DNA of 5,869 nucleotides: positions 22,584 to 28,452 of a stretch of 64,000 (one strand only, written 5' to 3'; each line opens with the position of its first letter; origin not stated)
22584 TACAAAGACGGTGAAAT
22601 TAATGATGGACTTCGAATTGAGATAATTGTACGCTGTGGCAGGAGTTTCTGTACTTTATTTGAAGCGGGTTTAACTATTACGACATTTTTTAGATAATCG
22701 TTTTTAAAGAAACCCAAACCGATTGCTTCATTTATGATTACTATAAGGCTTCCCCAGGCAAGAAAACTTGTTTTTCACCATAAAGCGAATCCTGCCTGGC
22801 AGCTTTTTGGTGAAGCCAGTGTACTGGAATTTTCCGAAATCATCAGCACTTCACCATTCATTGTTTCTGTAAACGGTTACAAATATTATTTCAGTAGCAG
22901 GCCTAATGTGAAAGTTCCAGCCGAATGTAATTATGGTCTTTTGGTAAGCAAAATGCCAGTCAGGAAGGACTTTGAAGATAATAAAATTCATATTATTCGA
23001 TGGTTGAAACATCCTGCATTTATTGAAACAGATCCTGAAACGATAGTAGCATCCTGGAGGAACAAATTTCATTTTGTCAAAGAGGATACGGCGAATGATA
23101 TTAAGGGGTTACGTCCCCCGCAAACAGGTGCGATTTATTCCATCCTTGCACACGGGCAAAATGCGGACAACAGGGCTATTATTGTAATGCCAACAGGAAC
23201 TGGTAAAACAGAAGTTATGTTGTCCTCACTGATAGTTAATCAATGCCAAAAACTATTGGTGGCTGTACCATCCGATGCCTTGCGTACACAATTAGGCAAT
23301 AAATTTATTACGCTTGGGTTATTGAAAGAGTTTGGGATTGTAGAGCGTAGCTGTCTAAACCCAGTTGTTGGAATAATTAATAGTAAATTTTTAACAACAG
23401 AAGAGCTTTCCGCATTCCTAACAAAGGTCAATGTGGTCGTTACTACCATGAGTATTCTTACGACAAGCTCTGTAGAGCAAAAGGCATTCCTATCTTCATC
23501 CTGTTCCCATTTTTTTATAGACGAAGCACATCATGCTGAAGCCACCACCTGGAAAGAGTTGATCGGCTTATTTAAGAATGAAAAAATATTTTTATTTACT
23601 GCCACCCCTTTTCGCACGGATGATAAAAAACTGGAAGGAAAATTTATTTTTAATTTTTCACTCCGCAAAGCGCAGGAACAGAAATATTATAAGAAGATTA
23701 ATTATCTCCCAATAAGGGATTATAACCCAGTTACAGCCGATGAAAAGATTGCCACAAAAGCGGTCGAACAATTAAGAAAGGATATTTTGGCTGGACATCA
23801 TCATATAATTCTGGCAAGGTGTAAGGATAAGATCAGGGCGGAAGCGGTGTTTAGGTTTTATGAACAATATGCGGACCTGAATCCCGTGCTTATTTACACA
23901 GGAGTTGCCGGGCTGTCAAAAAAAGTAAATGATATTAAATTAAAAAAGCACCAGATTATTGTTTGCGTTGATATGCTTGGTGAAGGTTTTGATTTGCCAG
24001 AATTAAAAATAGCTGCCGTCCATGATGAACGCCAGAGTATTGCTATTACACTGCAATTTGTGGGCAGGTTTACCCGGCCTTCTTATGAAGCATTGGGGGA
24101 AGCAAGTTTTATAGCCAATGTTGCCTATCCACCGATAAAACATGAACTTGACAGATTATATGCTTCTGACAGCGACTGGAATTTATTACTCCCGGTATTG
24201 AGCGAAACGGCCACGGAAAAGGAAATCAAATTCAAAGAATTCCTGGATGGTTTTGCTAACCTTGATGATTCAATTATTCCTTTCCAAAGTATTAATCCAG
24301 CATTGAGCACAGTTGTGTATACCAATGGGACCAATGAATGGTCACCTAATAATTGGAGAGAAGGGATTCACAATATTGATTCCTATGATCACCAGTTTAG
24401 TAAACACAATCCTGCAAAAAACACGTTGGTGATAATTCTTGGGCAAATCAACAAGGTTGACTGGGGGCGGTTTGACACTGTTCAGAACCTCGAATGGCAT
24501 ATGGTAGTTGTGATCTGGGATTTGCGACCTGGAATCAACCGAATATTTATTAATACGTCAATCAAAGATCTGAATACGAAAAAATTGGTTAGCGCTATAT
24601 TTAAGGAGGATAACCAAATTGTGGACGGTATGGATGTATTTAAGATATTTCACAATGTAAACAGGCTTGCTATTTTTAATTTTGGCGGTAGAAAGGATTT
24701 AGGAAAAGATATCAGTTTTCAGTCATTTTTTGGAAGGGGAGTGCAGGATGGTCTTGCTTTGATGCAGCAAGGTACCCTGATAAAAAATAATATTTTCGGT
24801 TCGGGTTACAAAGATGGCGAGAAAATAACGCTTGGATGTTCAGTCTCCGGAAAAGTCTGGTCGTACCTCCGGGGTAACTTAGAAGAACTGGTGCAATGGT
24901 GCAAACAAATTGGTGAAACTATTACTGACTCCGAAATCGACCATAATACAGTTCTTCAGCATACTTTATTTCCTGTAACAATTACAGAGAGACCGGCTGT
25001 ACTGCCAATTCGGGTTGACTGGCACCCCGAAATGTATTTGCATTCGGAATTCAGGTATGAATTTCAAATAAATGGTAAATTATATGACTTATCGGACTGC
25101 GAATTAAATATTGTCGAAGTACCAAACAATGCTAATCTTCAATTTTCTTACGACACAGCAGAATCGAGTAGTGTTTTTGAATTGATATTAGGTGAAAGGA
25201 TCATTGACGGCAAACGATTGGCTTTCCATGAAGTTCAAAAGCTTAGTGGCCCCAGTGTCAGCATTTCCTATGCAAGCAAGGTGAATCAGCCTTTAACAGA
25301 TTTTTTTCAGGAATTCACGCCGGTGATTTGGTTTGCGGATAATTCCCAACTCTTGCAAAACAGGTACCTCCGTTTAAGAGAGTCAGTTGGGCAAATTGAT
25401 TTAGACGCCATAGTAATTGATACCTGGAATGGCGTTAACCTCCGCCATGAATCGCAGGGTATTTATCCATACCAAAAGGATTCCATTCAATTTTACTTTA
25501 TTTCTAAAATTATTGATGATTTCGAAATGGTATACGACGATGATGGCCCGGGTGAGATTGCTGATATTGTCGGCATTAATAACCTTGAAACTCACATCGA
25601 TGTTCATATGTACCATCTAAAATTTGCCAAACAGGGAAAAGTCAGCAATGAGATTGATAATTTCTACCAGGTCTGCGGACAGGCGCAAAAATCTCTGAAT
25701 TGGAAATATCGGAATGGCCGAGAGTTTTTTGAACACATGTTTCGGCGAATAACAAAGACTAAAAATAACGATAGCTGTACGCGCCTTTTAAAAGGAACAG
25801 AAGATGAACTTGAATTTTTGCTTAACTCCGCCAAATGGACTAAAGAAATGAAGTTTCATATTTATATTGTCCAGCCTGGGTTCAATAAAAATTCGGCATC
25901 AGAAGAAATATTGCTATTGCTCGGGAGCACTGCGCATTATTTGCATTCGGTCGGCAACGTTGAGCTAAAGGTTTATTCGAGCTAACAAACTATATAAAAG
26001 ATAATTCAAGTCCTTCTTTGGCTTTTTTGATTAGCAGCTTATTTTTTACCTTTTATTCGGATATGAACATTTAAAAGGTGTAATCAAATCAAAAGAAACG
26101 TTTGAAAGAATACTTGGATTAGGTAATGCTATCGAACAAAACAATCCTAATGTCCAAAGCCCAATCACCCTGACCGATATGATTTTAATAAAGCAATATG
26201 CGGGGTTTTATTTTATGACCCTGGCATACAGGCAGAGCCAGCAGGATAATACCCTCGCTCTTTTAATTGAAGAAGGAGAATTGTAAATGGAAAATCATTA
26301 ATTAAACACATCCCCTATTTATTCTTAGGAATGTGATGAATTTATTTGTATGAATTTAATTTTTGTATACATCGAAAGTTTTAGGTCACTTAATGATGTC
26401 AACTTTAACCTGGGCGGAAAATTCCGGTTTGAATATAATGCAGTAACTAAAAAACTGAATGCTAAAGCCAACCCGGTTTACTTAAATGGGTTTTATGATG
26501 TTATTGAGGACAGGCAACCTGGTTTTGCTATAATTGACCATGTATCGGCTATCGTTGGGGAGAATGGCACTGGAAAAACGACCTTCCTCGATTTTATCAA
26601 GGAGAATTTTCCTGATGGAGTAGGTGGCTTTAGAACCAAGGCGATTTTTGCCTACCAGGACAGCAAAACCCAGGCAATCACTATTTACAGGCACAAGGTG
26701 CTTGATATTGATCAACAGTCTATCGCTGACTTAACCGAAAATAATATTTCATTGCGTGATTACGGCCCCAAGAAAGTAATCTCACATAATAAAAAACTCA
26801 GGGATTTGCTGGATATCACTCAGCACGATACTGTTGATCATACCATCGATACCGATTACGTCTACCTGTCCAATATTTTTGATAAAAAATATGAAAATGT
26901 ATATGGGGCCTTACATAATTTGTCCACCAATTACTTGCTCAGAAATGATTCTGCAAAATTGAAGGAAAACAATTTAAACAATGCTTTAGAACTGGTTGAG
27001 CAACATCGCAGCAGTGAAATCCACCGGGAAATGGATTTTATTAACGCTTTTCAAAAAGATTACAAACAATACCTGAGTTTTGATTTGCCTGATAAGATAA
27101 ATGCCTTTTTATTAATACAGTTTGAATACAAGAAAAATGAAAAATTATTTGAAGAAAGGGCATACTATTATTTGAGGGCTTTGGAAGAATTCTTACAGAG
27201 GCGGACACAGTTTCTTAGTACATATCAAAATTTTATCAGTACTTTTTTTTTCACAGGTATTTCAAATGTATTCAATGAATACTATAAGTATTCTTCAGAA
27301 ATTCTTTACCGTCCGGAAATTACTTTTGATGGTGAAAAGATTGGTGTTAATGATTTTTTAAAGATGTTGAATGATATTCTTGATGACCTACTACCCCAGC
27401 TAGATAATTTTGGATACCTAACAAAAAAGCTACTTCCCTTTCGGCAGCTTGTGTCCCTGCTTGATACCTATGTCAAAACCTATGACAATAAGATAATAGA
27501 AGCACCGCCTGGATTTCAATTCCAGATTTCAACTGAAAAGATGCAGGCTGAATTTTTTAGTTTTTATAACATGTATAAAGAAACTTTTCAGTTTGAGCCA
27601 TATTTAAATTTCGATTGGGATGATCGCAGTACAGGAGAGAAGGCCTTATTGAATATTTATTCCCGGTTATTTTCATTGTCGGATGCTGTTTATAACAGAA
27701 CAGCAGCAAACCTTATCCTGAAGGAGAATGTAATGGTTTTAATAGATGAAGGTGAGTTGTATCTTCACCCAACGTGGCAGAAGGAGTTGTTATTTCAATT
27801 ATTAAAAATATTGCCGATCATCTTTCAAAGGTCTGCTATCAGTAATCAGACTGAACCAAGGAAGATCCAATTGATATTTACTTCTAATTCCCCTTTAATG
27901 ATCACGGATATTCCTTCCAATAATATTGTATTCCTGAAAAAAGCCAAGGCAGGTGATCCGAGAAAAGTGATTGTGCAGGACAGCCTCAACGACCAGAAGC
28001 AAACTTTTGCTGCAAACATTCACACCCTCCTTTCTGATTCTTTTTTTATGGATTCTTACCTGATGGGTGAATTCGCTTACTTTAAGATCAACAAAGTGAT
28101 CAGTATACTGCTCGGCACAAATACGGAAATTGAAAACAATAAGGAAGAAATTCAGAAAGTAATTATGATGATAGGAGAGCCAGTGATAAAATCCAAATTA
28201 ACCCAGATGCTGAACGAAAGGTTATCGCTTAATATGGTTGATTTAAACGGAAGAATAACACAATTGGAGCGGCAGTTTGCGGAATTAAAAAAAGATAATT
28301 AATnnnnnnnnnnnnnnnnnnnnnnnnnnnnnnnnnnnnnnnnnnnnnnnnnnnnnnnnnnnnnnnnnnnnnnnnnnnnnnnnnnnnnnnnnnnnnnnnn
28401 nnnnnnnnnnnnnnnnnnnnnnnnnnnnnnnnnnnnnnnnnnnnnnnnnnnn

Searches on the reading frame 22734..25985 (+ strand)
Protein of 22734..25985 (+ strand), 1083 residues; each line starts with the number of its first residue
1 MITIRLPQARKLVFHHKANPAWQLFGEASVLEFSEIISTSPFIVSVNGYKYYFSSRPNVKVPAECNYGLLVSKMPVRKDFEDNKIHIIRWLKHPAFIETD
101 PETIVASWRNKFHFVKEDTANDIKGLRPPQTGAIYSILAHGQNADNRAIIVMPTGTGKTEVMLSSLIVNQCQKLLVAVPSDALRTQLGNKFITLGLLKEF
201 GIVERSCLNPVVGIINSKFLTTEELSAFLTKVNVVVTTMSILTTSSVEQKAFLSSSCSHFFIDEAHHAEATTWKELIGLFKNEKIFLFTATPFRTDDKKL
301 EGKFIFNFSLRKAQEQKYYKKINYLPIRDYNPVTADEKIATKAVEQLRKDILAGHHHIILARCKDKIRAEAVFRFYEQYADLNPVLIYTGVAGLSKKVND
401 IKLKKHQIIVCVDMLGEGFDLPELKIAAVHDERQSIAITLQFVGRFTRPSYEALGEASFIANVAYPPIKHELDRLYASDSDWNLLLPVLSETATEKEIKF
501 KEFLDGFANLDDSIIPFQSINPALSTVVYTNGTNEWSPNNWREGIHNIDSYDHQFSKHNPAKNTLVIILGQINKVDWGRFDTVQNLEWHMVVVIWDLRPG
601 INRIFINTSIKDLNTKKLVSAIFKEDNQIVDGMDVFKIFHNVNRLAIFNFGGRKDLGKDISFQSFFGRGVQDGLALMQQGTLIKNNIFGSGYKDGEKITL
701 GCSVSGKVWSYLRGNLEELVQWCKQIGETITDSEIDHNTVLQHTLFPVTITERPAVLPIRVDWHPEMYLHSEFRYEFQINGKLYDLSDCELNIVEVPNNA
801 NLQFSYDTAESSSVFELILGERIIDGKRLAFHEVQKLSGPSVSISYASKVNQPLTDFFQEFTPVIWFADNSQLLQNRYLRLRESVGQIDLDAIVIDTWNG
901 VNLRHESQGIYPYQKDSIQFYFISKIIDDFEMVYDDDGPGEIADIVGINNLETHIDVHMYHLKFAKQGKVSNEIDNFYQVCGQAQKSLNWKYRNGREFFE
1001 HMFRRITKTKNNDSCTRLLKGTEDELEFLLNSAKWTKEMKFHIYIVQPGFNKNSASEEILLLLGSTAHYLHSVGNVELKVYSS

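Call 4: search_protein_families(library=pfam, proteins=[window:22734-25985:+], max_evalue=0.01)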
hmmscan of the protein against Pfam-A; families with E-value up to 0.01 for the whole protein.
window:22734-25985:+ (1083 aa): 4 families
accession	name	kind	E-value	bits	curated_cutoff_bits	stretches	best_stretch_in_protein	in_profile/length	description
PF04851.21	ResIII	-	3.3e-23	82.8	22.5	1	125-294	3-164/164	Type III restriction enzyme, res subunit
PF00270.35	DEAD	-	9.9e-13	48.6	26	1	128-294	2-162/167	DEAD/DEAH box helicase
PF18766.7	SWI2_SNF2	-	9.8e-08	32.4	26.7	1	130-335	2-201/221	SWI2/SNF2 ATPase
PF00271.37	Helicase_C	-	0.00046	20.9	23.5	1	396-448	56-108/110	Helicase conserved C-terminal domain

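Call 5: search_protein_families(library=padloc, proteins=[window:22734-25985:+], max_evalue=0.01)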
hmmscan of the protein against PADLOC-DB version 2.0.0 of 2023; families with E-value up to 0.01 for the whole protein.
window:22734-25985:+ (1083 aa): 9 families
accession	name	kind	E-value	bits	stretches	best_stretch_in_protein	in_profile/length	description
PDLC02707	PbeA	-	7.5e-11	39.3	1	120-327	248-455/672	PbeA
PDLC03658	mREase_IV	-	1.9e-07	27.2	1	130-334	227-417/953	Type IV methyl-directed restriction enzyme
PDLC03659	mREase_IV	-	2.5e-07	27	1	258-448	337-552/945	Type IV methyl-directed restriction enzyme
PDLC02706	PbeA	-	7.5e-06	22.8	1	143-326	283-475/722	PbeA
PDLC02704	PbeA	-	8.2e-06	22.6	1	126-326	255-459/682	PbeA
PDLC01439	typeIV_DinG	-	1e-05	22.4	1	127-190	17-78/575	CAS-IV-A; associated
PDLC01252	Cas3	-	0.00046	17.7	1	149-306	3-164/324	CAS-I; effector_G3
PDLC03049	REase_I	-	0.0011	15.1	0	123-317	165-351/807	Type I restriction enzyme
PDLC01323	Cas3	-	0.0028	15.4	1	144-392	10-248/294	CAS-I-D; effector_G3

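Call 6: search_protein_families(library=ncbifam, proteins=[window:22734-25985:+], max_evalue=0.01)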
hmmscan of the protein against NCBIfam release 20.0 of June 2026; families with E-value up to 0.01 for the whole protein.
window:22734-25985:+ (1083 aa): 11 families
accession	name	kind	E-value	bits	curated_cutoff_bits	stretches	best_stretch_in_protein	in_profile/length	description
NF053632.1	heli_RadD_YejH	equivalog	2.8e-08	32.5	720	1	126-192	3-68/573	DNA repair helicase RadD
TIGR04095.1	dnd_restrict_1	equivalog_domain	9.9e-08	31.4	600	1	143-328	22-211/451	DNA phosphorothioation system restriction enzyme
NF046051.1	restrict_EcoAI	equivalog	1.3e-05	23.8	550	1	118-312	150-336/768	EcoAI/FtnUII family type I restriction enzme subunit R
NF003673.1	PRK05298.1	equivalog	0.00019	20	743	0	398-432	486-520/653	excinuclease ABC subunit UvrB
NF040935.1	helicase_Hel308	equivalog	0.00028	19.2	1200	1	122-268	23-153/704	ATP-dependent DNA helicase Hel308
TIGR00631.1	uvrb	equivalog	0.00036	18.9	750.1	0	398-432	486-520/658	excinuclease ABC subunit UvrB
NF045503.1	repair_heli_XPB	equivalog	0.00049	18.8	610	1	110-179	168-237/548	DNA repair helicase XPB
NF004065.0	PRK05580.1-1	equivalog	0.001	17.3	858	0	81-191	155-264/731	primosomal protein N'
NF008521.0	PRK11448.1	equivalog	0.0038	15.3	729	0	117-191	406-483/1123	type I restriction-modification system endonuclease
NF004066.1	PRK05580.1-3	equivalog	0.0077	14.5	813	0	118-191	245-319/788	primosomal protein N'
NF004070.0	PRK05580.2-2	equivalog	0.0077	14.4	921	0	110-191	181-265/729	primosomal protein N'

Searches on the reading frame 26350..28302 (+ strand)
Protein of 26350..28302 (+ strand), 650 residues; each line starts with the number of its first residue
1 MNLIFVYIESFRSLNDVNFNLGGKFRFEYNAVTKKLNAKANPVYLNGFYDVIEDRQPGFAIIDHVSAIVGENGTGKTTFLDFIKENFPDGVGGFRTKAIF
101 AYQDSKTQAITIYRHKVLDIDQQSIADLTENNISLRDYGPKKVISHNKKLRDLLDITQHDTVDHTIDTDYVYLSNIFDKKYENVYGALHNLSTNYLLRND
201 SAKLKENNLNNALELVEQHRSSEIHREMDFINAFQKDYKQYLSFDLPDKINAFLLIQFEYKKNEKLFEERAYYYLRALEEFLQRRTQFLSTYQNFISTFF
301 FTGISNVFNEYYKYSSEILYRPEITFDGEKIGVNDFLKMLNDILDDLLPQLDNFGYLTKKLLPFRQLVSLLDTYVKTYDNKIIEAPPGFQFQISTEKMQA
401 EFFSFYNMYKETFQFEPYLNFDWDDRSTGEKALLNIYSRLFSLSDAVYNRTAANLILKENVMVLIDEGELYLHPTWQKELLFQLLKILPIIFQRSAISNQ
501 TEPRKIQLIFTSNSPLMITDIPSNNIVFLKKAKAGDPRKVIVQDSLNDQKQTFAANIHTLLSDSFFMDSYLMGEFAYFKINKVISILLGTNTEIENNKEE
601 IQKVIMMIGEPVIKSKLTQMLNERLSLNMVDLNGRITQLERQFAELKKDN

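Call 4: search_protein_families(library=pfam, proteins=[window:26350-28302:+], max_evalue=0.01)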
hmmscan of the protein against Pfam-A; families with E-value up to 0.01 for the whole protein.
window:26350-28302:+ (650 aa): 4 families
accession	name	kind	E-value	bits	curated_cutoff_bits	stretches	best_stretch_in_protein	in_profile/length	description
PF13304.12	AAA_21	-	1e-11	45.9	27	1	369-518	220-303/304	AAA domain, putative AbiEii toxin, Type IV TA system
PF13175.12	AAA_15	-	5.8e-09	36.5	32.1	1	62-517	22-373/374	AAA ATPase domain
PF00005.33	ABC_tran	-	0.00034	21.7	25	1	65-127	13-68/137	ABC transporter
PF13401.12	AAA_22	-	0.0015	19.3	27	0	66-122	8-60/130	AAA domain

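Call 5: search_protein_families(library=padloc, proteins=[window:26350-28302:+], max_evalue=0.01)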
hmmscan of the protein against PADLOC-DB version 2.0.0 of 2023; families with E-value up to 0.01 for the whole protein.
window:26350-28302:+ (650 aa): 59 families (the best 25 are shown)
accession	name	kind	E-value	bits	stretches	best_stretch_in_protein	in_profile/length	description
PDLC04735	PDC-M62A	-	4.1e-147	489.9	1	1-649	1-626/633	-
PDLC04734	PDC-M62A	-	2.7e-104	348.3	1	1-648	1-591/597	-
PDLC04737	PDC-M62A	-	6.1e-56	188.7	1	1-634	1-583/601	-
PDLC04732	PDC-M62A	-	1.9e-47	160.6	1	1-634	1-647/671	-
PDLC04738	PDC-M62A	-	4.3e-44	149.1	2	406-623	496-702/746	-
PDLC04739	PDC-M62A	-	1.5e-43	147.3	2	419-639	408-614/618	-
PDLC04736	PDC-M62A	-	2.6e-38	130.1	2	417-626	446-641/685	-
PDLC04733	PDC-M62A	-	1.8e-30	104.5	1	411-647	370-599/607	-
PDLC00278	PtuA1|PtuA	-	1.5e-14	52.2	1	456-548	284-361/436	AAA ATPase domain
PDLC00271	PtuA1|PtuA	-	2.3e-14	51.8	1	427-563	248-356/421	AAA ATPase domain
PDLC02980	AriA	-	1.3e-13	49.6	1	66-518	2-303/304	-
PDLC00304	PtuA1|PtuA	-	2.2e-13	48.2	2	457-544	286-354/444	AAA ATPase domain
PDLC00298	PtuA1|PtuA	-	6.6e-12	43.2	1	445-537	266-344/423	AAA ATPase domain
PDLC02913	ATPase_I-A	-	1.1e-11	42.6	1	427-605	333-483/508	-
PDLC00277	PtuA1|PtuA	-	1.3e-11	42.4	1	451-545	276-355/423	AAA ATPase domain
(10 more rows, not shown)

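Call 6: search_protein_families(library=ncbifam, proteins=[window:26350-28302:+], max_evalue=0.01)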
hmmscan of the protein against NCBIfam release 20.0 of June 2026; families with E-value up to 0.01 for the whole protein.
window:26350-28302:+ (650 aa): 4 families
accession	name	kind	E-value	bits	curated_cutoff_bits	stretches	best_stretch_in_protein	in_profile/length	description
NF041760.1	PtuA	equivalog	4.9e-10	38.9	500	1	427-536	346-438/524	retron Ec78 anti-phage system effector ATPase PtuA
NF000355.4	ribo_prot_ABC_F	equivalog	0.00012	21.1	380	1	67-108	32-68/499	ribosomal protection-like ABC-F family protein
TIGR03608.1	L_ocin_972_ABC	subfamily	0.0063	16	254.85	0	65-98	26-59/206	putative bacteriocin export ABC transporter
TIGR03411.1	urea_trans_UrtD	equivalog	0.0068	16.1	304.1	0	64-86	29-51/242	urea ABC transporter ATP-binding protein UrtD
